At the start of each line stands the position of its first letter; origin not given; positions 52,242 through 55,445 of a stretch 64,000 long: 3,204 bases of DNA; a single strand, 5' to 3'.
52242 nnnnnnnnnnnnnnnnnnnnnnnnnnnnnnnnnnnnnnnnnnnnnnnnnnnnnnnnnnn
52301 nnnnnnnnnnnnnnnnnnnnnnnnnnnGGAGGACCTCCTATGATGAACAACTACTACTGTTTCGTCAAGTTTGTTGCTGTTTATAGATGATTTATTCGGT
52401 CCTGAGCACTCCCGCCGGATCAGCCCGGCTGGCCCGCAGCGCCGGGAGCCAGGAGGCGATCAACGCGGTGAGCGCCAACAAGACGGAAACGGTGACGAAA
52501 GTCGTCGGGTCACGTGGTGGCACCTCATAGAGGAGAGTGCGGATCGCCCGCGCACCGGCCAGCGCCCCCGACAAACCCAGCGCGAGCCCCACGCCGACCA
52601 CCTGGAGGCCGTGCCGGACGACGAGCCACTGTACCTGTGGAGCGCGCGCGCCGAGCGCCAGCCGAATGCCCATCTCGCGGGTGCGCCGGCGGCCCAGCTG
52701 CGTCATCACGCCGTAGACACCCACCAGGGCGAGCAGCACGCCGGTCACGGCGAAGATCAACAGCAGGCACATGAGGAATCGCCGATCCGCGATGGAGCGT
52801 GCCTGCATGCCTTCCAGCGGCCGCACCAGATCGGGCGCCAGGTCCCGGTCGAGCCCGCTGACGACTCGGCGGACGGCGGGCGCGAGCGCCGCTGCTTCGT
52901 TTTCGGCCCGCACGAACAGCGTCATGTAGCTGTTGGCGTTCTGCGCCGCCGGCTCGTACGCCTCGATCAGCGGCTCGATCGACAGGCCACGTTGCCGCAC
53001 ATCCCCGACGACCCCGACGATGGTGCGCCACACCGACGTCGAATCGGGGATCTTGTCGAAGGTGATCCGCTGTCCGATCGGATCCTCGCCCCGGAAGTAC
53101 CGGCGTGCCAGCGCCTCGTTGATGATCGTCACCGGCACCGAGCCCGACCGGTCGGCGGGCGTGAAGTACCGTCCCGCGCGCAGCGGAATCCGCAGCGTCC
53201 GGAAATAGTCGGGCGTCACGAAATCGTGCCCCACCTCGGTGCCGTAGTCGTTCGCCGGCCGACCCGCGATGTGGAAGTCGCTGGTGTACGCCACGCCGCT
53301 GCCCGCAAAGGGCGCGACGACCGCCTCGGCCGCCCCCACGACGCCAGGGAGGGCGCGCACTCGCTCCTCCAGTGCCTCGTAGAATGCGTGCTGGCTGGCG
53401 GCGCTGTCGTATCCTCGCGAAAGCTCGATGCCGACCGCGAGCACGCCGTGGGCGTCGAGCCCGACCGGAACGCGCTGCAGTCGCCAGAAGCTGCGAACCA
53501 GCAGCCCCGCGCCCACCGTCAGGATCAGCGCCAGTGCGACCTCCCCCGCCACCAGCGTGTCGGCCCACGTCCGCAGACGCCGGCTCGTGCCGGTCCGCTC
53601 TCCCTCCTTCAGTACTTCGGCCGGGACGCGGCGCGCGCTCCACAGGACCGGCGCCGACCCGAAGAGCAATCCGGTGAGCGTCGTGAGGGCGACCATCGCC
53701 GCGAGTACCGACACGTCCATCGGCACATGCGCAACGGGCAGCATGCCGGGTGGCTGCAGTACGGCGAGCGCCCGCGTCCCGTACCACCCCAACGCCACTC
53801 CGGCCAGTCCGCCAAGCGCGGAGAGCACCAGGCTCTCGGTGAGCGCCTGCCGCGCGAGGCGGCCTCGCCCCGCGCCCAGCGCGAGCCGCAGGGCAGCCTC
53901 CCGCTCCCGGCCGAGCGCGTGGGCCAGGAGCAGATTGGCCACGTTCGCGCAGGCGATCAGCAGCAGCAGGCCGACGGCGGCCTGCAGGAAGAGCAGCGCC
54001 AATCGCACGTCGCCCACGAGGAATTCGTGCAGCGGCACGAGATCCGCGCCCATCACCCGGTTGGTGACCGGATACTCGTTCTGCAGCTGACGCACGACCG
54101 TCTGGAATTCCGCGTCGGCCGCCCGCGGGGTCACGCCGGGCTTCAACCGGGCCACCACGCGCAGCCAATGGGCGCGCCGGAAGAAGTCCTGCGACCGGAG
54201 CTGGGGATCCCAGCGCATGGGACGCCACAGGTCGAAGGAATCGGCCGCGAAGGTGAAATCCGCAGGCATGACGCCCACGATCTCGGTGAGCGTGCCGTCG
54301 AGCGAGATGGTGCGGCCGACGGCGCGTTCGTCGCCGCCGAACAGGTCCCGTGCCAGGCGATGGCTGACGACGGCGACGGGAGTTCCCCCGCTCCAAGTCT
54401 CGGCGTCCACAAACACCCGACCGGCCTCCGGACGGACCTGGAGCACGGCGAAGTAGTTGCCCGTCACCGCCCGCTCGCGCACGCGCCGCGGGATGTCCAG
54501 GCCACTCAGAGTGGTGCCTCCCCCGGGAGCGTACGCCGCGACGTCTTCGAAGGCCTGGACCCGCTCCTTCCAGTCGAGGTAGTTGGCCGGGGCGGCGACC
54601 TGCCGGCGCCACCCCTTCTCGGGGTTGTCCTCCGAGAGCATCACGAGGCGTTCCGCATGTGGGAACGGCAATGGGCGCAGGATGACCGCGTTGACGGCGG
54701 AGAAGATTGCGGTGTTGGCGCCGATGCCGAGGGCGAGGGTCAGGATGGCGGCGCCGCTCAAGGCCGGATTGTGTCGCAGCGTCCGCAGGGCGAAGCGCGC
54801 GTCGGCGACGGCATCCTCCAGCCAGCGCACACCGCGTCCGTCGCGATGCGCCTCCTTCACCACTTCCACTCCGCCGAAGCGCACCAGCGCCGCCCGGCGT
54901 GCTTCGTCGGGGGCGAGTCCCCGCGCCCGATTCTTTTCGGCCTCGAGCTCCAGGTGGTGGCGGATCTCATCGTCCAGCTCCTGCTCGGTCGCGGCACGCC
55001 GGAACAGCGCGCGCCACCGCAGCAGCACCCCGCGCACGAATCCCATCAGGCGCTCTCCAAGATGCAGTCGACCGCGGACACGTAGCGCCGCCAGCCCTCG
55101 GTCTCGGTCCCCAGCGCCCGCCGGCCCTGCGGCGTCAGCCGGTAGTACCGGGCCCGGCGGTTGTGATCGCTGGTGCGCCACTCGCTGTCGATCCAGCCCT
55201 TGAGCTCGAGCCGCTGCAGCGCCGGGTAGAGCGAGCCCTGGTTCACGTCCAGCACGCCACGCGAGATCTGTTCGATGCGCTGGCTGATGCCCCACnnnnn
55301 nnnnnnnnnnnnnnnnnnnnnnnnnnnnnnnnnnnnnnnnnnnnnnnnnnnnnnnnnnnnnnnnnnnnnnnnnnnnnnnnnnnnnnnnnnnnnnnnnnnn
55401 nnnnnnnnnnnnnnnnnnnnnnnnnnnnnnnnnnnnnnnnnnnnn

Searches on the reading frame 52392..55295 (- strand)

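Call 71: search_protein_families(library=pfam, proteins=[window:52392-55295:-], max_evalue=0.001)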
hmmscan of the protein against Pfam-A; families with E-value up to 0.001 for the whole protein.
window:52392-55295:- (967 aa): 2 families
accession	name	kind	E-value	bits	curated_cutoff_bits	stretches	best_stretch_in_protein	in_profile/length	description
PF12704.14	MacB_PCD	-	9.5e-40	137.5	27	2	181-399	2-206/207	MacB-like periplasmic core domain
PF02687.27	FtsX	-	4.1e-23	82.1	25.5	2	440-547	3-109/120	FtsX-like permease C-terminal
